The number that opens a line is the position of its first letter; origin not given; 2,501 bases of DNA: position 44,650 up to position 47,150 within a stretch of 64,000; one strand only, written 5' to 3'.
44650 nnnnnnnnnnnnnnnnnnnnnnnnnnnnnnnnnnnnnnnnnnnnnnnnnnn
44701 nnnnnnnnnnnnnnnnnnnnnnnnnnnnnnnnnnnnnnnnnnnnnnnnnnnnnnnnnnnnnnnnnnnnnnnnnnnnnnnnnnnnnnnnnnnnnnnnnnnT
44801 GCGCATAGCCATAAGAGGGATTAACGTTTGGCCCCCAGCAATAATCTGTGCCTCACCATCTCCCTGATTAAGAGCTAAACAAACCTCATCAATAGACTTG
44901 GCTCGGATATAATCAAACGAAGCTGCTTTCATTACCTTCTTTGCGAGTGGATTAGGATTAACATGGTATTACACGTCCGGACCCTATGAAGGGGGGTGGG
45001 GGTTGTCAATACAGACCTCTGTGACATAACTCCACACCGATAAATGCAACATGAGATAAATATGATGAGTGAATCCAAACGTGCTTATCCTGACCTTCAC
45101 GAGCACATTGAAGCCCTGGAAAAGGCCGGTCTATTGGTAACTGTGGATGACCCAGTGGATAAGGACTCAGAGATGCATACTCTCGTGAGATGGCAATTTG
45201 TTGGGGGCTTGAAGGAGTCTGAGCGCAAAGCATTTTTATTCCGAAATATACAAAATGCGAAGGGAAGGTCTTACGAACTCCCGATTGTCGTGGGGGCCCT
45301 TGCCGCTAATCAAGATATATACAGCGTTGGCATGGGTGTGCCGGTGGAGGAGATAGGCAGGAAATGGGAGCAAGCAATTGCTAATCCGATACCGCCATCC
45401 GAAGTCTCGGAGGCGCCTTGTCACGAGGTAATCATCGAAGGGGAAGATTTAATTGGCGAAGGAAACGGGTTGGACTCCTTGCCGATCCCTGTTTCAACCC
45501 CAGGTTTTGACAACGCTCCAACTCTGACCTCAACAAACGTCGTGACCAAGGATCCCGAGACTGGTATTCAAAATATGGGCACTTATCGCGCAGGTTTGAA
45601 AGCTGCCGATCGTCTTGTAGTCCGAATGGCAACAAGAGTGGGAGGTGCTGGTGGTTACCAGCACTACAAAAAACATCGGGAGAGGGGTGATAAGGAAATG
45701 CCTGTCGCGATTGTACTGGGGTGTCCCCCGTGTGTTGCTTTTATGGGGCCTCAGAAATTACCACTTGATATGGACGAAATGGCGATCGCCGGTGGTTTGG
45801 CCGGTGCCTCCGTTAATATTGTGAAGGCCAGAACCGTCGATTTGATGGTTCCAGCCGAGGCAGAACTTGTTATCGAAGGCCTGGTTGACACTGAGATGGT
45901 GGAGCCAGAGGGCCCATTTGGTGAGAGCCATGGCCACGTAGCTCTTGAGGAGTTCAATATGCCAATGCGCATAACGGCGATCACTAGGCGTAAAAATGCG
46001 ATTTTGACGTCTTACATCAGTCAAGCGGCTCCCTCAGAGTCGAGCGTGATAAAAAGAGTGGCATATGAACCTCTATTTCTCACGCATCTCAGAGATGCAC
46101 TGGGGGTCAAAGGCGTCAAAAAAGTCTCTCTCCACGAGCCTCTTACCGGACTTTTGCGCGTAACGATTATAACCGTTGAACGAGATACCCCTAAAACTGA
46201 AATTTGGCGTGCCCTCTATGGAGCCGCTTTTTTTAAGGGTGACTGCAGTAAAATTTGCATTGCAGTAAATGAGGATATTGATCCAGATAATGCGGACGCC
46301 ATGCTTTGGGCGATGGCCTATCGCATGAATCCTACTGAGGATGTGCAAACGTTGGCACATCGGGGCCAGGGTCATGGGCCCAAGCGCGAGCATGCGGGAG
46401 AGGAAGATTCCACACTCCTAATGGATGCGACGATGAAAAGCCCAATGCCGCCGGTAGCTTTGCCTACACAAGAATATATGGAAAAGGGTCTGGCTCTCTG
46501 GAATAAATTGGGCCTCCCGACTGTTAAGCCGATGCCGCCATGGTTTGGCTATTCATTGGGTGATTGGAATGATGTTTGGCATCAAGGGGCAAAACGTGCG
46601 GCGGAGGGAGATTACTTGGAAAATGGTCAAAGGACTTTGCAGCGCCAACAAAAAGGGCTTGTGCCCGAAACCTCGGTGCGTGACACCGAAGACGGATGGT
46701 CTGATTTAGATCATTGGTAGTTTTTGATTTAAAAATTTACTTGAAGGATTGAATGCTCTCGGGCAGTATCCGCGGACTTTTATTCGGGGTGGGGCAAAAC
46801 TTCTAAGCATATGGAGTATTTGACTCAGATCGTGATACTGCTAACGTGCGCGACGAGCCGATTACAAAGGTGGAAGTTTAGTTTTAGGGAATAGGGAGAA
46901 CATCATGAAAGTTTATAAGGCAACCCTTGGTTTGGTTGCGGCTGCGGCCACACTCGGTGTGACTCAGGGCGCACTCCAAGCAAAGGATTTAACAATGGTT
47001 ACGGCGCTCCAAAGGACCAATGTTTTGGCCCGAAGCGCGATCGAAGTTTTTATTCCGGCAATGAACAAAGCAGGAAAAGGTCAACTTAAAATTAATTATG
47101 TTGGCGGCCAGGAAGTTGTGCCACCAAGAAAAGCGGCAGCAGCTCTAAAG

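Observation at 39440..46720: Molybdenum hydroxylase / crotonase / amidohydrolase-2 operon facing a UbiD decarboxylase: candidate uncharacterised (hetero)aromatic carboxylate pathway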

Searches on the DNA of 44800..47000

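Call 101: search_rna_families(source=window, start=44800, end=47000, threshold=evalue, max_evalue=0.1)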
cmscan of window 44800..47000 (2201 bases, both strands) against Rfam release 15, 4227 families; matches with E-value up to 0.1: 0.
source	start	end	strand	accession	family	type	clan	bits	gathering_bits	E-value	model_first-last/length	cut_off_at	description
